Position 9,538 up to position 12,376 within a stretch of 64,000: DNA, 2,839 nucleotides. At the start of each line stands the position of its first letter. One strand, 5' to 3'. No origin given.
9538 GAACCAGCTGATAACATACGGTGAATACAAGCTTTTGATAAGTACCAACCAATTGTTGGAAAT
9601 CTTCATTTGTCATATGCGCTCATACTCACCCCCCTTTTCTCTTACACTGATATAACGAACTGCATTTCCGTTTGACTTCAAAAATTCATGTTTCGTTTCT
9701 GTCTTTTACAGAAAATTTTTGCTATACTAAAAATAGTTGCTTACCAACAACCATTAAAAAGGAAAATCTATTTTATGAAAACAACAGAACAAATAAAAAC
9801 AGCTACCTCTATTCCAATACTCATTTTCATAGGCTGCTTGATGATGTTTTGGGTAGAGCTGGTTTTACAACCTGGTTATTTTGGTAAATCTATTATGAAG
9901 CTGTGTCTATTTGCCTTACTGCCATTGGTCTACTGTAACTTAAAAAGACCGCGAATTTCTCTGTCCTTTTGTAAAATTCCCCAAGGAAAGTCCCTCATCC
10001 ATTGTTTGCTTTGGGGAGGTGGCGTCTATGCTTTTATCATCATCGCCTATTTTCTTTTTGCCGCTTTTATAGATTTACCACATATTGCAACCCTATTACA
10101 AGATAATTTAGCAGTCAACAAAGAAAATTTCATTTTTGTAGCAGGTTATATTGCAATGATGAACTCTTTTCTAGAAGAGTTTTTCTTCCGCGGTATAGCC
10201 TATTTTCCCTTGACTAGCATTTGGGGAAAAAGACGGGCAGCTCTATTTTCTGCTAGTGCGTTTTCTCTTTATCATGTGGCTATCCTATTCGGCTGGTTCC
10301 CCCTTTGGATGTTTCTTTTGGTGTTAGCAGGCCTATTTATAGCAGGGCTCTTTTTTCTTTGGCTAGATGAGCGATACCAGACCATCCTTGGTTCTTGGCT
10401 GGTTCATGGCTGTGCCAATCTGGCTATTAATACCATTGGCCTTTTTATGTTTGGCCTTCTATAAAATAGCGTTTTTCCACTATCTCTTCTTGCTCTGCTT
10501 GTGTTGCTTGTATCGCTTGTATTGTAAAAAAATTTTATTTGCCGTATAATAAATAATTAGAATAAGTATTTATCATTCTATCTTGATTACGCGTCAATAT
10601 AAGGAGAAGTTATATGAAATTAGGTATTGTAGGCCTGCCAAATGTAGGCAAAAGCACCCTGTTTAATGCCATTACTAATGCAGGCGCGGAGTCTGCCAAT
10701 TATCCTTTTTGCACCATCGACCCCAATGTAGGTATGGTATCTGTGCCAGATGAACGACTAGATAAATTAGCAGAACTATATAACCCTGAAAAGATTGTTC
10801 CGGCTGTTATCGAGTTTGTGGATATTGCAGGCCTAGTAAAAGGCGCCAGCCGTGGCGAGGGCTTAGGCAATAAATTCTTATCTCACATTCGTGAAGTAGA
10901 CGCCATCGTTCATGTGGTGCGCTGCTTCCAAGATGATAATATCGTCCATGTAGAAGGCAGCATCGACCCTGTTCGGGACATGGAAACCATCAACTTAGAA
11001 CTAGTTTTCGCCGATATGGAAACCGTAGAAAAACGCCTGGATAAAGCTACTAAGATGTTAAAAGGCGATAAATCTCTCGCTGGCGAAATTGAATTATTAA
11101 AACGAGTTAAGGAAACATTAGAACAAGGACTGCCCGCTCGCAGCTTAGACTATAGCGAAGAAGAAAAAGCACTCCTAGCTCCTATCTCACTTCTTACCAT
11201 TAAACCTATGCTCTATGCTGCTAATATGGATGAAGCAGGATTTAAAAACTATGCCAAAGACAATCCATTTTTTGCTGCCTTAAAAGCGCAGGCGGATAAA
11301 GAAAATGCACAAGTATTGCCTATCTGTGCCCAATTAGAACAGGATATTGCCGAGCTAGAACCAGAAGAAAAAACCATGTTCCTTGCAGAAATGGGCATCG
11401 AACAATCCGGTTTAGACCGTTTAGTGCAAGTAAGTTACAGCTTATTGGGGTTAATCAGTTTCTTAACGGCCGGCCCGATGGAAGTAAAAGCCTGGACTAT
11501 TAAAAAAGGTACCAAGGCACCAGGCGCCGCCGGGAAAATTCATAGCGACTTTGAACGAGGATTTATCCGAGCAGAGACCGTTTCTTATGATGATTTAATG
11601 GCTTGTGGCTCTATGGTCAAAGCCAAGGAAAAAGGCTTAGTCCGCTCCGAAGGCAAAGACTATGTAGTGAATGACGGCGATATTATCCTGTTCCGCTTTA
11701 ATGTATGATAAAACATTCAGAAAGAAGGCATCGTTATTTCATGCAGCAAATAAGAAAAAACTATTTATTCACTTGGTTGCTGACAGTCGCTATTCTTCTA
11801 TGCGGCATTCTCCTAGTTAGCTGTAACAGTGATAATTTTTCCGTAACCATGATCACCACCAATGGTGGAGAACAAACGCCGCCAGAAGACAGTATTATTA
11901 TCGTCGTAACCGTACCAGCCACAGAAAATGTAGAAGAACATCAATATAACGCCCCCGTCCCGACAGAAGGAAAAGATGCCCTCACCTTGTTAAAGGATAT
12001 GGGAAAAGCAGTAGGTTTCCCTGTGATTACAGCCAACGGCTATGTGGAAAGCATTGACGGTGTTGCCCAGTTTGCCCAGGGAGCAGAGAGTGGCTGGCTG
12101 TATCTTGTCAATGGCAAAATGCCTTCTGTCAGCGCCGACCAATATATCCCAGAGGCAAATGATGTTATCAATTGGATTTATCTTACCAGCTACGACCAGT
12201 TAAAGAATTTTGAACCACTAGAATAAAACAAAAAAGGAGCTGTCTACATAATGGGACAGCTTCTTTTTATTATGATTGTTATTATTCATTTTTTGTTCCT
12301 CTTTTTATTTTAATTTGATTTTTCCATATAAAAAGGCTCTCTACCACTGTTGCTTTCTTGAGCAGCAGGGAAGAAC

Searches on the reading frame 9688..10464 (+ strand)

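Call 61: search_protein_families(library=pfam, proteins=[window:9688-10464:+], max_evalue=1e-8)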
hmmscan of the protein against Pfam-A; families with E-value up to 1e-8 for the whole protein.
window:9688-10464:+ (258 aa): 1 family
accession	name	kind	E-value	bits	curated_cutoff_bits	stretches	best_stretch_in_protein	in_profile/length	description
PF02517.21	Rce1-like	-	8e-11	42.5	22.4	1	147-245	3-92/93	Type II CAAX prenyl endopeptidase Rce1-like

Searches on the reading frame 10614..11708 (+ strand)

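Call 61: search_protein_families(library=pfam, proteins=[window:10614-11708:+], max_evalue=1e-8)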
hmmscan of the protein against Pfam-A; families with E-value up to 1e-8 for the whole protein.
window:10614-11708:+ (364 aa): 2 families
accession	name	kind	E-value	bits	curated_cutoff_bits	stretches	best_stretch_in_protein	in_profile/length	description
PF06071.19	YchF-GTPase_C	-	2.4e-38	130.6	27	1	280-363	1-84/84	Protein of unknown function (DUF933)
PF01926.29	MMR_HSR1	-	1.7e-23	83.3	21.9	1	3-107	2-86/113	50S ribosome-binding GTPase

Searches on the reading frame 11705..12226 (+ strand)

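Call 61: search_protein_families(library=pfam, proteins=[window:11705-12226:+], max_evalue=1e-8)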
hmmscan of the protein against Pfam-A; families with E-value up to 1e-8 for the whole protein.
window:11705-12226:+ (173 aa): 1 family
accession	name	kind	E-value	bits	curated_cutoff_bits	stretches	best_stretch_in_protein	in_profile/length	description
PF14478.12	DUF4430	-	1.9e-16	60.7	23.8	1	89-159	1-70/72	Domain of unknown function (DUF4430)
